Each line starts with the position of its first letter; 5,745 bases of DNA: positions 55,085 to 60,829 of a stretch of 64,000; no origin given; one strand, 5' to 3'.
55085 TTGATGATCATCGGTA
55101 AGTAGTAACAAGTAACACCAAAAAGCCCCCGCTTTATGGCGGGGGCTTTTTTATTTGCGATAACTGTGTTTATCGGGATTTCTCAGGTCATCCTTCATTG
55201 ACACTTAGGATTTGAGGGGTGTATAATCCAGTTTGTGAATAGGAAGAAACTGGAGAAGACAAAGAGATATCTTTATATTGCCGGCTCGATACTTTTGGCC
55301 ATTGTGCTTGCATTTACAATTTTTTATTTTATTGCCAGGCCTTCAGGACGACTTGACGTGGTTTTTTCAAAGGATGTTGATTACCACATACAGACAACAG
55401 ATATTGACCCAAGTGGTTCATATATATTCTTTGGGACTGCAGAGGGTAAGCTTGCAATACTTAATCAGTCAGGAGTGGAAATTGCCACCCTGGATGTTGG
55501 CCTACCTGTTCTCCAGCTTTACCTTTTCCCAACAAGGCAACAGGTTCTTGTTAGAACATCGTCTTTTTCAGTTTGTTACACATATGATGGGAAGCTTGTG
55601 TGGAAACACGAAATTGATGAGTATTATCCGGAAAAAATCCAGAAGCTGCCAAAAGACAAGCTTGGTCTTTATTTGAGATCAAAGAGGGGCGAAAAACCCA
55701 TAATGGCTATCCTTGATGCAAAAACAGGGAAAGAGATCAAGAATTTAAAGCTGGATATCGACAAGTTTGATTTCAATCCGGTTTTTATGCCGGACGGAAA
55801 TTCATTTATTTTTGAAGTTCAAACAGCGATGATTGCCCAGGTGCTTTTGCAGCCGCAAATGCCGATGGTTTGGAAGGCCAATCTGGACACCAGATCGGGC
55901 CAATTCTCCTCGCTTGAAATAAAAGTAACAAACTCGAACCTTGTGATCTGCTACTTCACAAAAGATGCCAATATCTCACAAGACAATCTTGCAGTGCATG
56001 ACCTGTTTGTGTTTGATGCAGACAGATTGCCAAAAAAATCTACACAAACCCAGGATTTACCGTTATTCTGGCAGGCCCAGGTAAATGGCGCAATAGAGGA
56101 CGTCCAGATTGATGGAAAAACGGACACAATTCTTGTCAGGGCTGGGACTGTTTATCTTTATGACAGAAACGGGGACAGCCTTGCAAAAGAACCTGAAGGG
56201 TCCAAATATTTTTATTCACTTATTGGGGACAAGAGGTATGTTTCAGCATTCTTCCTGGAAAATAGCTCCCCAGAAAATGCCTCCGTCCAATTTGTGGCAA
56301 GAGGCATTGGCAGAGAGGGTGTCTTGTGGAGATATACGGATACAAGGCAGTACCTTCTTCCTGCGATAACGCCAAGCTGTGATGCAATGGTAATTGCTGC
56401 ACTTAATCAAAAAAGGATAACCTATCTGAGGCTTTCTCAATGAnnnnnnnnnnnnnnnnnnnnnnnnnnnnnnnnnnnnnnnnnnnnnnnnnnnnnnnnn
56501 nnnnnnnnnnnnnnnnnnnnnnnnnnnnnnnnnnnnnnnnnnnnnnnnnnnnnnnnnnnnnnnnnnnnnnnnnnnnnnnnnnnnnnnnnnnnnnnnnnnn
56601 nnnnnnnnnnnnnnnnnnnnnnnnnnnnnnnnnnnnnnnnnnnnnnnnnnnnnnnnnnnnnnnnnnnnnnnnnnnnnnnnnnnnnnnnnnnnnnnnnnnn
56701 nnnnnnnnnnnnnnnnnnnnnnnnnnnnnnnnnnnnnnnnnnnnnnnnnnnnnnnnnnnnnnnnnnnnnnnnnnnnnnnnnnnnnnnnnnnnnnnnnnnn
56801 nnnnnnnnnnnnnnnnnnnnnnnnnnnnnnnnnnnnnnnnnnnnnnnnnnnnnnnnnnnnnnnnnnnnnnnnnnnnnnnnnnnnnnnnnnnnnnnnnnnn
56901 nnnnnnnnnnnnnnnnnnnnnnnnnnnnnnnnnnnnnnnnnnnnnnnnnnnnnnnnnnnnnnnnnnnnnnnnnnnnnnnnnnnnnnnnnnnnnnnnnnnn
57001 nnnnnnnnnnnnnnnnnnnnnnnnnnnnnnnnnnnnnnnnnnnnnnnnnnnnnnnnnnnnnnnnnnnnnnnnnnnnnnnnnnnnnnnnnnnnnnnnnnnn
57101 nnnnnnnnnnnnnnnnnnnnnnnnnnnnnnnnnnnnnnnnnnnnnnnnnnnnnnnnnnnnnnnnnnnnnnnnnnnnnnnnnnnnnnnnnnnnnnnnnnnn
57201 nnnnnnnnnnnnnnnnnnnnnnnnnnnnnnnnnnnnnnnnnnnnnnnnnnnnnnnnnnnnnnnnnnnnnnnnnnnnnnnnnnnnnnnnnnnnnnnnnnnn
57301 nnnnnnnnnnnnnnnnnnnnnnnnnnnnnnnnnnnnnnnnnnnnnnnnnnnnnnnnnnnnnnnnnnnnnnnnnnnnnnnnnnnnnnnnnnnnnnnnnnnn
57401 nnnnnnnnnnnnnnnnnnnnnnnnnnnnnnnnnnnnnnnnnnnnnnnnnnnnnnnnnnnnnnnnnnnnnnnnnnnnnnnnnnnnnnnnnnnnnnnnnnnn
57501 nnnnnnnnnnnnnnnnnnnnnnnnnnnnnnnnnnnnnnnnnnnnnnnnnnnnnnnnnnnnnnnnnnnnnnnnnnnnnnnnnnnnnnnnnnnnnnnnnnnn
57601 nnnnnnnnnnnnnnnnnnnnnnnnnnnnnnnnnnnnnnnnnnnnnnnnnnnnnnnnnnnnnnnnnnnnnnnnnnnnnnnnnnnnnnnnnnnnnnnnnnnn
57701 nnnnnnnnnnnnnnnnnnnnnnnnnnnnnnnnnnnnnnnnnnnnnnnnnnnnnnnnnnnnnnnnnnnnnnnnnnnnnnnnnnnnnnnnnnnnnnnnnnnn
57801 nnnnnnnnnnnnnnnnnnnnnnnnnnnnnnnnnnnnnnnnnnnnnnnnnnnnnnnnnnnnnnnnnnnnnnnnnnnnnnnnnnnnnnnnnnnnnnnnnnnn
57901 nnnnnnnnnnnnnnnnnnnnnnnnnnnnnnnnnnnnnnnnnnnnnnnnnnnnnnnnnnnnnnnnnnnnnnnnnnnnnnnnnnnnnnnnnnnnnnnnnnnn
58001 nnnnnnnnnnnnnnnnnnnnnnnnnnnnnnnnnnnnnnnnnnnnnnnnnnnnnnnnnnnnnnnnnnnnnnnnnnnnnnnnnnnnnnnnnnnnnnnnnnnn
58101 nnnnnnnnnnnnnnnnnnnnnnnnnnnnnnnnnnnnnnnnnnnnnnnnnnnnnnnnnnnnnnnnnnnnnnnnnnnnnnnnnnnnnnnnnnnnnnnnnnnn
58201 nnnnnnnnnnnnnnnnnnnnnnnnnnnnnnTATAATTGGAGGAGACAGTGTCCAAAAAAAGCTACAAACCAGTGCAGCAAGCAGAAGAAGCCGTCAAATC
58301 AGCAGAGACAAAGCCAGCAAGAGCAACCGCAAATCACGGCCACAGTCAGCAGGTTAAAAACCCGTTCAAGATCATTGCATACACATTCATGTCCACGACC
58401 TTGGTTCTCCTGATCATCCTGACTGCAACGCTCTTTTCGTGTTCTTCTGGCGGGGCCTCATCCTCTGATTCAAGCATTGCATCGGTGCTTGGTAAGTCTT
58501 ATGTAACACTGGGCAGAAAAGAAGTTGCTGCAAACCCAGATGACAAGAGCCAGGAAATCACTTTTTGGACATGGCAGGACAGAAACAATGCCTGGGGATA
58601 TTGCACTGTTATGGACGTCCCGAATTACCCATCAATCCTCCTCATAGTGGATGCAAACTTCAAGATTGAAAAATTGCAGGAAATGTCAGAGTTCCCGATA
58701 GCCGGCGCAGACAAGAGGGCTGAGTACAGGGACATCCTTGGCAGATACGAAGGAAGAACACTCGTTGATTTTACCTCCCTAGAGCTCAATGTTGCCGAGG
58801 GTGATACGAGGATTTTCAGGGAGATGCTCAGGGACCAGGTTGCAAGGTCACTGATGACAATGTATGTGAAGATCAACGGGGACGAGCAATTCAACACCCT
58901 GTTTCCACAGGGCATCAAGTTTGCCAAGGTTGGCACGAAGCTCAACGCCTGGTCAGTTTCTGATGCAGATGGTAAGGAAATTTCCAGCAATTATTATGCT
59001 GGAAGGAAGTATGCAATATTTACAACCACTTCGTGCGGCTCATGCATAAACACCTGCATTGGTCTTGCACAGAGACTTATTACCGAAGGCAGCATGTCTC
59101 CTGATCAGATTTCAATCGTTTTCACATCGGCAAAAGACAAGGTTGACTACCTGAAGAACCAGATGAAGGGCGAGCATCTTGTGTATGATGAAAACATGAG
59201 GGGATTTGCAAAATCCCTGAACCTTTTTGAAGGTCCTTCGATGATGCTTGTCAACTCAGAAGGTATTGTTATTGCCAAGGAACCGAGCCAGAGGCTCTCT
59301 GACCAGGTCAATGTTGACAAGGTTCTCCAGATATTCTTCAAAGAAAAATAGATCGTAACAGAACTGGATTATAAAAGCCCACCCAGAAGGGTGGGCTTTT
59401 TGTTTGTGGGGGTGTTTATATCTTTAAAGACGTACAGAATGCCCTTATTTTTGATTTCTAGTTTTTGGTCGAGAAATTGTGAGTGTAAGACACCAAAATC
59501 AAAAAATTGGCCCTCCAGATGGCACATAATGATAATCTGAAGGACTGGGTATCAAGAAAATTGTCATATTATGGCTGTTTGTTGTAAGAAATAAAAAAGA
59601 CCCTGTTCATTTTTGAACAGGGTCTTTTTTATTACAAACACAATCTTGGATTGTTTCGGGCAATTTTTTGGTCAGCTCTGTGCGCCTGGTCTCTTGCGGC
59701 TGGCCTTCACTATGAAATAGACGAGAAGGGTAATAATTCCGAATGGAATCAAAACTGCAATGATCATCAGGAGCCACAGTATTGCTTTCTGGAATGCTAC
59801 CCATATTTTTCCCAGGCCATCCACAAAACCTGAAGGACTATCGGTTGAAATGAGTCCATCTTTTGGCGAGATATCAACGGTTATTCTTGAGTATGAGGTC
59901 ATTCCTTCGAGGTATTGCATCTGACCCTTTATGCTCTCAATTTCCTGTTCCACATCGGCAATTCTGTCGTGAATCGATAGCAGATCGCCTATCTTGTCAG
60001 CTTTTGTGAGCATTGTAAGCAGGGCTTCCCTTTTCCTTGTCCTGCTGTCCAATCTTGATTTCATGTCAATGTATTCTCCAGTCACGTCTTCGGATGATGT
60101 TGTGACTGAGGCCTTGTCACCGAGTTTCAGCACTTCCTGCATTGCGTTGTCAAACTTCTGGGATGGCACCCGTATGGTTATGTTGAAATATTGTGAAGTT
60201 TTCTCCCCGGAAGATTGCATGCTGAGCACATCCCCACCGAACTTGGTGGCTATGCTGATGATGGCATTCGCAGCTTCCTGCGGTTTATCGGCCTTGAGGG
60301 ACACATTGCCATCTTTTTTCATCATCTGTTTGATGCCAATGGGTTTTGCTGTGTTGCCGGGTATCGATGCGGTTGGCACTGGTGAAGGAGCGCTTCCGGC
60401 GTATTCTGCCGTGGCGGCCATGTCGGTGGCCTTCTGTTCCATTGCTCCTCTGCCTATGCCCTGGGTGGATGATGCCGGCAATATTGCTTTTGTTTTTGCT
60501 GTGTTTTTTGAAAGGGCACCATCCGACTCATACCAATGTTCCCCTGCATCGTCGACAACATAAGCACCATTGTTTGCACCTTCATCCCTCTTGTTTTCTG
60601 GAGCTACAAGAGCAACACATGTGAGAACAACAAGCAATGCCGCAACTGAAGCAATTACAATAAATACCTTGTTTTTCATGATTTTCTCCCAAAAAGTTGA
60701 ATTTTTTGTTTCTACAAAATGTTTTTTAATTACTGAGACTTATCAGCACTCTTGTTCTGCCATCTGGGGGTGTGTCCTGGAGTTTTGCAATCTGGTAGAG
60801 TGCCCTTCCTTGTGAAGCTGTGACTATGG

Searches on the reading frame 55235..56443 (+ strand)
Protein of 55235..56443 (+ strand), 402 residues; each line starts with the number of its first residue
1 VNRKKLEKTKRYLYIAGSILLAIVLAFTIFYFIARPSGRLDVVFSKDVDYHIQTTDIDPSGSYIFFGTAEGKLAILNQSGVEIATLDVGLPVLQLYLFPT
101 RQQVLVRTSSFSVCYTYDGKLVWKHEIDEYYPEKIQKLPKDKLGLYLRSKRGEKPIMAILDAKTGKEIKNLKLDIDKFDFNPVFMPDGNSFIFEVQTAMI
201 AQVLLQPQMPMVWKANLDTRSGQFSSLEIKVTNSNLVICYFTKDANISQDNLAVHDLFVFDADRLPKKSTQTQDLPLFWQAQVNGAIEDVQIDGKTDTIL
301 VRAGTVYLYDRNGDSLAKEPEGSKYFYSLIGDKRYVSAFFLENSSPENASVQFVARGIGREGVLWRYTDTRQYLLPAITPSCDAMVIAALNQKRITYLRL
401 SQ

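Call 14: search_protein_families(library=pfam, proteins=[window:55235-56443:+], max_evalue=0.001)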
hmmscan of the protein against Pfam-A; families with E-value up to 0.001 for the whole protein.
window:55235-56443:+ (402 aa): 0 families

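Call 30: search_protein_families(library=ncbifam, proteins=[window:55235-56443:+], max_evalue=0.01)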
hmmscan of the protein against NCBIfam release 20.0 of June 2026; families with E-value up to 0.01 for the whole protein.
window:55235-56443:+ (402 aa): 0 families

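Call 76: search_protein_families(library=pfam, proteins=[window:55235-56443:+], max_evalue=1)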
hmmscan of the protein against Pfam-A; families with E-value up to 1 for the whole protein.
window:55235-56443:+ (402 aa): 5 families
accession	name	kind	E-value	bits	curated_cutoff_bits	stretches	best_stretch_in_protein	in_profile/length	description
PF13570.13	Beta-prop_ACSF4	-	0.0015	18.4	133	1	62-130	186-256/329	Beta-alanine-activating enzyme, beta-propeller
PF23414.1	Beta-prop_EML_2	-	0.029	14.2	90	1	43-119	33-110/266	Echinoderm microtubule-associated protein second beta-propeller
PF04385.20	FAINT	-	0.25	11.8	20.7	0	116-136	39-59/78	Domain of unknown function, DUF529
PF24797.1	Beta-prop_WDR35_TULP_N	-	0.27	10.7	80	0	43-88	149-195/332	WDR35/TULP4 N-terminal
PF07676.18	PD40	-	0.32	11.5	20.9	1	178-193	10-25/38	WD40-like Beta Propeller Repeat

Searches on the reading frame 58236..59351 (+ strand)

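Call 13: search_protein_families(library=pfam, proteins=[window:58236-59351:+], max_evalue=0.001)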
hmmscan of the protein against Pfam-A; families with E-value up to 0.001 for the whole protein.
window:58236-59351:+ (371 aa): 0 families

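Call 76: search_protein_families(library=pfam, proteins=[window:58236-59351:+], max_evalue=1)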
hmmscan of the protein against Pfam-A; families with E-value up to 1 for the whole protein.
window:58236-59351:+ (371 aa): 1 family
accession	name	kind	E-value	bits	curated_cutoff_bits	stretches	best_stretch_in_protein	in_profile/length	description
PF00421.24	PSII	-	0.0057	15.9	25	1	295-363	325-395/500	Photosystem II protein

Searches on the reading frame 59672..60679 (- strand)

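Call 13: search_protein_families(library=pfam, proteins=[window:59672-60679:-], max_evalue=0.001)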
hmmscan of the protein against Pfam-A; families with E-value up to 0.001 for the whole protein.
window:59672-60679:- (335 aa): 1 family
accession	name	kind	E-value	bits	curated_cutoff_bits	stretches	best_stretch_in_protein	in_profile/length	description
PF14257.11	DUF4349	-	7.1e-53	179.5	27.7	1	121-323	4-211/213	Domain of unknown function (DUF4349)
